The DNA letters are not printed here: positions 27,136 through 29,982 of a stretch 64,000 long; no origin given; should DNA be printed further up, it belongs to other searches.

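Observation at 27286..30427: KAP-family P-loop NTPase next to a (possibly split) NYN/LabA nuclease: candidate two-component conflict/defence module inserted in the GT cluster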

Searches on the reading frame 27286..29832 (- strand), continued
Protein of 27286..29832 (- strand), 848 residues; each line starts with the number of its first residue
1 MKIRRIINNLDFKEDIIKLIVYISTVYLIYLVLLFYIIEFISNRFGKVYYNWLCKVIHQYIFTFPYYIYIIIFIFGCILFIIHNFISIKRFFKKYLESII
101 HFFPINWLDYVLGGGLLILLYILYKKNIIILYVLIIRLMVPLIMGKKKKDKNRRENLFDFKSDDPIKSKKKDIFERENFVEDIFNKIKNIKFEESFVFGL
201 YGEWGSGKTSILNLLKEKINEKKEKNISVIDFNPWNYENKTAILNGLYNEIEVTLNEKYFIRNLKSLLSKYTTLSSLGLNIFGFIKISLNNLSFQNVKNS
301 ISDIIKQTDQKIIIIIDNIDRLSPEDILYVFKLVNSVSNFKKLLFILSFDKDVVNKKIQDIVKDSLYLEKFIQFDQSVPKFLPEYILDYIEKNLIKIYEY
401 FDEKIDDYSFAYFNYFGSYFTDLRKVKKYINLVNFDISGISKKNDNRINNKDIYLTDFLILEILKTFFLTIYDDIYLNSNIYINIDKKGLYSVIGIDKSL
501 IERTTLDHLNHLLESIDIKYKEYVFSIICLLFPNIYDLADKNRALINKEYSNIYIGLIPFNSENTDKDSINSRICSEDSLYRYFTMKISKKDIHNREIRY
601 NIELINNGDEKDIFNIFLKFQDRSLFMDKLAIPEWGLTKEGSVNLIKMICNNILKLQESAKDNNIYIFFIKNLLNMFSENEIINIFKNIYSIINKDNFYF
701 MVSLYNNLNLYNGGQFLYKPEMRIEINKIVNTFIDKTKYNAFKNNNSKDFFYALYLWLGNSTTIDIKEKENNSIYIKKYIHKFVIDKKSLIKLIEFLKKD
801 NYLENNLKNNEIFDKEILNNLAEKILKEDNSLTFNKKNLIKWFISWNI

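Call 11: find_encoding_contigs(protein=P0002, flank=10000, max_places=4)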
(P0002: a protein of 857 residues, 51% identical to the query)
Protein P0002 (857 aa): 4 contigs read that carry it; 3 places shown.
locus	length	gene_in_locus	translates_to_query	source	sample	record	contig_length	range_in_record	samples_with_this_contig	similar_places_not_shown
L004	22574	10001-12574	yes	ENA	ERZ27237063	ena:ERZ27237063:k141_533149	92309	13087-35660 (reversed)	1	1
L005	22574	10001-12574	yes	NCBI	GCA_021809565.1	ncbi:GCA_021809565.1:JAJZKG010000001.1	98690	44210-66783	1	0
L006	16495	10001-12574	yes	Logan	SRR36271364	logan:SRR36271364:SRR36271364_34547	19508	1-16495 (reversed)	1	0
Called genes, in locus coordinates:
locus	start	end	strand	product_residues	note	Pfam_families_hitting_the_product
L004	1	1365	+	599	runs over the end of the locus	PF00535:Glycos_transf_2, PF10111:Glyco_tranf_2_2, PF13712:Glyco_tranf_2_5 (faint), PF00535:Glycos_transf_2, PF13641:Glyco_tranf_2_3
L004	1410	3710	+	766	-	PF00535:Glycos_transf_2, PF13439:Glyco_transf_4, PF00534:Glycos_transf_1, PF13692:Glyco_trans_1_4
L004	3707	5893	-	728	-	PF00535:Glycos_transf_2, PF10111:Glyco_tranf_2_2, PF13641:Glyco_tranf_2_3 (weak)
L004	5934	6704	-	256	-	-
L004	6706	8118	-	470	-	PF09913:DUF2142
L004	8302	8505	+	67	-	-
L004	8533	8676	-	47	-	-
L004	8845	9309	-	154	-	-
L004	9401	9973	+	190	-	PF01936:NYN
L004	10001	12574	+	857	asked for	PF07693:KAP_NTPase, PF13401:AAA_22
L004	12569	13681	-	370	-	PF13439:Glyco_transf_4, PF00534:Glycos_transf_1, PF13692:Glyco_trans_1_4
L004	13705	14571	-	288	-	PF00535:Glycos_transf_2, PF13632:Glyco_trans_2_3 (weak)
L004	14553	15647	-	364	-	PF13439:Glyco_transf_4, PF00534:Glycos_transf_1, PF13692:Glyco_trans_1_4, PF20706:GT4-conflict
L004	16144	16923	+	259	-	-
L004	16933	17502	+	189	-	-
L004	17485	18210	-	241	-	PF25231:DUF7847 (weak)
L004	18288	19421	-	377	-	PF13439:Glyco_transf_4, PF20706:GT4-conflict, PF00534:Glycos_transf_1, PF13692:Glyco_trans_1_4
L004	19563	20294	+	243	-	PF01255:Prenyltransf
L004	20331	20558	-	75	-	PF13710:ACT_5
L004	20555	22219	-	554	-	PF02776:TPP_enzyme_N, PF00205:TPP_enzyme_M, PF02775:TPP_enzyme_C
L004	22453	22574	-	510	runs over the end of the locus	PF08843:AbiEii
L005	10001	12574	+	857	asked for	PF07693:KAP_NTPase, PF13401:AAA_22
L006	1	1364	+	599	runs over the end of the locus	PF00535:Glycos_transf_2, PF10111:Glyco_tranf_2_2, PF13712:Glyco_tranf_2_5 (faint), PF00535:Glycos_transf_2, PF13641:Glyco_tranf_2_3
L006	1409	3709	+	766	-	PF00535:Glycos_transf_2, PF13439:Glyco_transf_4, PF00534:Glycos_transf_1, PF13692:Glyco_trans_1_4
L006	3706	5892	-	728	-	PF00535:Glycos_transf_2, PF10111:Glyco_tranf_2_2, PF13641:Glyco_tranf_2_3 (weak)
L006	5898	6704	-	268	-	-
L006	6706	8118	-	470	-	PF09913:DUF2142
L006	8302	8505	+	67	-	-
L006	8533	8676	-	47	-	-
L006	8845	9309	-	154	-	-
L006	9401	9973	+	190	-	PF01936:NYN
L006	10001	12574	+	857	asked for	PF07693:KAP_NTPase, PF13401:AAA_22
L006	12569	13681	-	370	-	PF13439:Glyco_transf_4, PF00534:Glycos_transf_1, PF13692:Glyco_trans_1_4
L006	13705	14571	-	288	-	PF00535:Glycos_transf_2, PF13632:Glyco_trans_2_3 (weak)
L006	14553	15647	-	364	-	PF13439:Glyco_transf_4, PF00534:Glycos_transf_1, PF13692:Glyco_trans_1_4, PF20706:GT4-conflict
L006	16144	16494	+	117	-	?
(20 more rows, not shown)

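Call 12: find_encoding_contigs(protein=P0001, flank=10000, max_places=4)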
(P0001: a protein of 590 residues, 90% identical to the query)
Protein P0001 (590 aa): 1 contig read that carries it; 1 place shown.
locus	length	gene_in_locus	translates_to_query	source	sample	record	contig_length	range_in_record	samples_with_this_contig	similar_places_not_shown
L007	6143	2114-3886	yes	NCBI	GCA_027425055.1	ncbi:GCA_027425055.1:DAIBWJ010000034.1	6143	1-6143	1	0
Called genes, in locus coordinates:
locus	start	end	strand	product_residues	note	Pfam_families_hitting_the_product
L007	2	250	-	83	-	?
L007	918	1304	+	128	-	PF01936:NYN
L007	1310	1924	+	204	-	-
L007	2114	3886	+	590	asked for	PF07693:KAP_NTPase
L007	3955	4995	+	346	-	PF13439:Glyco_transf_4, PF00534:Glycos_transf_1, PF13692:Glyco_trans_1_4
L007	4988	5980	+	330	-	PF00535:Glycos_transf_2, PF13641:Glyco_tranf_2_3, PF13632:Glyco_trans_2_3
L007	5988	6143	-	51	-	?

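Call 13: find_encoding_contigs(protein=P0003, flank=8000, max_places=5)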
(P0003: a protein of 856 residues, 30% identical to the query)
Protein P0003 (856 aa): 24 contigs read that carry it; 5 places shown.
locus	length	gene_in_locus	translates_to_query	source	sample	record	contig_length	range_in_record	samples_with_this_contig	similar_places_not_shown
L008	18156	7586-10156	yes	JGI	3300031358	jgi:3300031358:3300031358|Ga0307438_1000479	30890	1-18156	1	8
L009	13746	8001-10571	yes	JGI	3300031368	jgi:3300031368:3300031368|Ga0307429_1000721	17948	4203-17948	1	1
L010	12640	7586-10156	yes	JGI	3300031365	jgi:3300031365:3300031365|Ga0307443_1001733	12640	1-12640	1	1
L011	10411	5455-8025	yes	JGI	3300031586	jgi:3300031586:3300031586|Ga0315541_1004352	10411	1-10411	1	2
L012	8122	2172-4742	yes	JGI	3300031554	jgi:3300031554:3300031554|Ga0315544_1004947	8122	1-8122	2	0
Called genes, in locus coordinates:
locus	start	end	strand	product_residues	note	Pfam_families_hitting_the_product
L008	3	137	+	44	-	?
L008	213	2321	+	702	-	PF06452:CBM9_1 (weak), PF19313:DUF5916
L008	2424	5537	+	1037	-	PF02384:N6_Mtase, PF07669:Eco57I (weak), PF18135:Type_ISP_C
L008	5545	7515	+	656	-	-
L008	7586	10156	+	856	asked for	PF07693:KAP_NTPase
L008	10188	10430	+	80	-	-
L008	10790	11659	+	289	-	-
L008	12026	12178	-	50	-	-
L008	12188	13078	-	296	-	-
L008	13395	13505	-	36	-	-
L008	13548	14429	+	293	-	PF01797:Y1_Tnp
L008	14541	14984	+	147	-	-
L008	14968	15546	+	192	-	PF01909:NTP_transf_2, PF18765:Polbeta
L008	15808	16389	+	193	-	PF00881:Nitroreductase, PF14512:TM1586_NiRdase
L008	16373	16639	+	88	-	PF01106:NifU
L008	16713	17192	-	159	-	PF01988:VIT1 (weak)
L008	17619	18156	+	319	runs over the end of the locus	PF02421:FeoB_N, PF01926:MMR_HSR1, PF02824:TGS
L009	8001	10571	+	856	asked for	PF07693:KAP_NTPase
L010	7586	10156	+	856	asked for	PF07693:KAP_NTPase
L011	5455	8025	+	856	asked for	PF07693:KAP_NTPase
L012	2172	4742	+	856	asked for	PF07693:KAP_NTPase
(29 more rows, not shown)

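Call 24: search_protein_families(library=padloc, proteins=[P0002, P0003, L008:5545-7515:+], max_evalue=0.01)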
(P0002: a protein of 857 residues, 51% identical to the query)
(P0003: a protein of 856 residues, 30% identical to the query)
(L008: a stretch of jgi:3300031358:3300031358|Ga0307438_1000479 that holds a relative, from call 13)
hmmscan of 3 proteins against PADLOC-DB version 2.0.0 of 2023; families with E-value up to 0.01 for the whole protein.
P0002 (857 aa): 6 families
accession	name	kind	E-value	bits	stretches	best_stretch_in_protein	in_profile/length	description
PDLC02361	PifA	-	2.1e-42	143.6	1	158-625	5-476/720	PifA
PDLC02210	QatA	-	8.9e-17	58.8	2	196-248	35-92/593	-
PDLC04959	PDC-S20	-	2.1e-13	48.6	1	168-272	17-119/464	-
PDLC02209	QatA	-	6.4e-13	46.2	2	190-234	30-74/646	-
PDLC04958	PDC-S20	-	3.6e-12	44.3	1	169-234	3-69/458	-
PDLC04140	mad8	-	0.0066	14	0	189-322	23-207/314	mads_8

P0003 (856 aa): 4 families
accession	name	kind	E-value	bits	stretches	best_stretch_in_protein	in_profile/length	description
PDLC02361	PifA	-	3e-63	212.6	1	159-798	7-666/720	PifA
PDLC02210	QatA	-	7.1e-15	52.5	2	194-236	34-75/593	-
PDLC02209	QatA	-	4.7e-11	40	2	189-235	30-74/646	-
PDLC04959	PDC-S20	-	1.2e-07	29.7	1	167-270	17-112/464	-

L008:5545-7515:+ (656 aa): 0 families

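Call 40: find_related_loci(query=A2, collection=metagenome_contigs, flank=5000)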
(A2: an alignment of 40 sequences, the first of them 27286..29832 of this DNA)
Query A2 (848 aa) in metagenome_contigs; peptide patterns used: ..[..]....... (x = any residue, [..] = any of these).
600 stretches matched a pattern (row limit reached: there are more); 561 encode a relative of the query (tblastn E <= 1e-3); the best 80 are kept; 80 distinct loci.
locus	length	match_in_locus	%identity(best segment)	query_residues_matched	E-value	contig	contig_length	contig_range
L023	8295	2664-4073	33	16-483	2e-50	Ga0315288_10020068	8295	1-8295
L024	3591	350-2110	28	20-616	1e-49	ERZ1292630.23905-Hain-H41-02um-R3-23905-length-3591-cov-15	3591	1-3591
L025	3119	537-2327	27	77-663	8e-49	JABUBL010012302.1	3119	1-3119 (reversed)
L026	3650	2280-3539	31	163-595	1e-47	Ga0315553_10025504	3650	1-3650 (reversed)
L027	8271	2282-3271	33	162-483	3e-46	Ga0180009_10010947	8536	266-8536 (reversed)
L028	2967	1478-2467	31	162-483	7e-46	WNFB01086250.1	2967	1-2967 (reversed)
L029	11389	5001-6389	29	120-595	3e-44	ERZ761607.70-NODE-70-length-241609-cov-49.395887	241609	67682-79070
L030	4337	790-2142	25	161-612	3e-42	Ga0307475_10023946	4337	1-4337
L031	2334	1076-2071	31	159-483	2e-42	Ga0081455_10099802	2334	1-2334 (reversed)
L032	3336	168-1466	30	162-597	1e-41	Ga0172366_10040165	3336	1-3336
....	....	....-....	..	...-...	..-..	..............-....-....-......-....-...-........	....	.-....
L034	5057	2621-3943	28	162-604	5e-40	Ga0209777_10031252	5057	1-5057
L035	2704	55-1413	26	162-619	1e-39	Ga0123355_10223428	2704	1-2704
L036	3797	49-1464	26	160-630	4e-39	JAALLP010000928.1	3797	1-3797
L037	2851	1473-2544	39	146-486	3e-44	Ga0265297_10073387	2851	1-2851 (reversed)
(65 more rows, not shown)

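Call 45: search_protein_families(library=pfam, alignment_id=A3, max_evalue=0.001)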
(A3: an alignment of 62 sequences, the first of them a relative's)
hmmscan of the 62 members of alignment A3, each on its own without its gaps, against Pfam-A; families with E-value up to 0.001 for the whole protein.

A. member 1, L023:35-2521:+ (828 aa): 4 families
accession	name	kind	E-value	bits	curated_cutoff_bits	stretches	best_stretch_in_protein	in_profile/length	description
PF02384.22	N6_Mtase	-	4.6e-55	187.6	20.4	1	133-450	4-305/311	N-6 DNA Methylase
PF01420.25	Methylase_S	-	3.5e-35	122.1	22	2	455-623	2-160/168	Type I restriction modification DNA specificity domain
PF07669.17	Eco57I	-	2.3e-08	34.7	25.3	1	245-337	69-159/171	Eco57I restriction-modification methylase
PF01170.24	UPF0020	-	6.1e-07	29.8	22.3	1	165-330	20-183/197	RMKL-like, methyltransferase domain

B. families by the number of members that match (of 62 scanned): 68 families (the first 25 are shown)
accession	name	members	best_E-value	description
PF08867.16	FRG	3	1.1e-15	FRG domain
PF04851.21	ResIII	2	4e-35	Type III restriction enzyme, res subunit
PF03235.19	GmrSD_N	2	1.9e-32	GmrSD restriction endonuclease, N-terminal domain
PF07510.16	GmrSD_C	2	6.7e-26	GmrSD restriction endonucleases, C-terminal domain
PF07669.17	Eco57I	2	7.8e-24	Eco57I restriction-modification methylase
PF00270.35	DEAD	2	4e-09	DEAD/DEAH box helicase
PF08279.18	HTH_11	2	3.3e-06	HTH domain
PF00171.27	Aldedh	1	2.1e-170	Aldehyde dehydrogenase family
PF02086.21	MethyltransfD12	1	8.8e-59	D12 class N6 adenine-specific DNA methyltransferase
PF02384.22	N6_Mtase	1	4.6e-55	N-6 DNA Methylase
PF18766.7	SWI2_SNF2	1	1.1e-54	SWI2/SNF2 ATPase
PF02397.22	Bac_transf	1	2.8e-54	Bacterial sugar transferase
PF22679.2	T1R_D3-like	1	1.6e-52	Type I restriction enzyme subunit R domain 3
PF01863.23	YgjP-like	1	2.3e-52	YgjP-like, metallopeptidase domain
PF00535.33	Glycos_transf_2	1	9.8e-42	Glycosyl transferase family 2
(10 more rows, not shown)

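Call 48: predict_structure(alignment_id=A2)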
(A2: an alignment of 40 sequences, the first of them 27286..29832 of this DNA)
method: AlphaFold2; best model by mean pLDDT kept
length: 848 residues; sequences in the alignment: 40
mean_pLDDT: 78.9   pTM: 0.67
mean pLDDT of the five models: 78.9, 76.8, 76.6, 74.5, 74.3
residues with pLDDT >= 90: 247; 70-90: 387; 50-70: 145; < 50: 69
segments of 3 or more residues with pLDDT < 50: 1-12, 105-107, 123-139, 144-153, 280-290, 489-493
pLDDT, mean of each block of 10 residues (from residue 1): 43 56 63 70 72 71 57 66 70 74 56 57 47 44 44 64 90 91 95 92 93 95 89 92 90 87 84 71 42 80 90 95 93 88 95 94 89 93 88 89 80 81 91 86 55 86 94 94 69 65 91 91 89 88 71 54 63 86 81 82 92 92 87 86 93 86 88 88 89 82 83 62 84 72 62 82 80 87 82 80 56 82 89 90 77
secondary structure, 60 per line:
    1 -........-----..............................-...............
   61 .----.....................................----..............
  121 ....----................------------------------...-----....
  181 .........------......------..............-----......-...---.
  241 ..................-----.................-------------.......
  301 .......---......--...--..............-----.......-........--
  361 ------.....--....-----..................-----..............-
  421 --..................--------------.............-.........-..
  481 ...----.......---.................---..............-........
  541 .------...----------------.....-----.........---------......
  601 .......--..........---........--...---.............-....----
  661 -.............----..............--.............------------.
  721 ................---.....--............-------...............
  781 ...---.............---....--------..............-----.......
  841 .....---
elements in order (helices of 4 or more, strands of 3 or more residues): H2-9 H15-44 H46-61 H66-102 H107-124 H129-144 H177-189 E196-201 H208-221 E227-232 H240-258 H264-280 H294-307 E311-316 H324-337 E343-349 H351-358 H367-371 E374-377 H383-400 H406-419 H423-440 H455-467 H469-477 H479-483 H488-494 H498-514 H518-531 H533-541 H567-571 H577-585 H595-607 H610-619 H623-630 H639-651 H653-656 H662-674 H679-692 H695-707 H720-736 H740-744 H747-758 H766-783 H787-799 H803-806 H815-828 H834-845
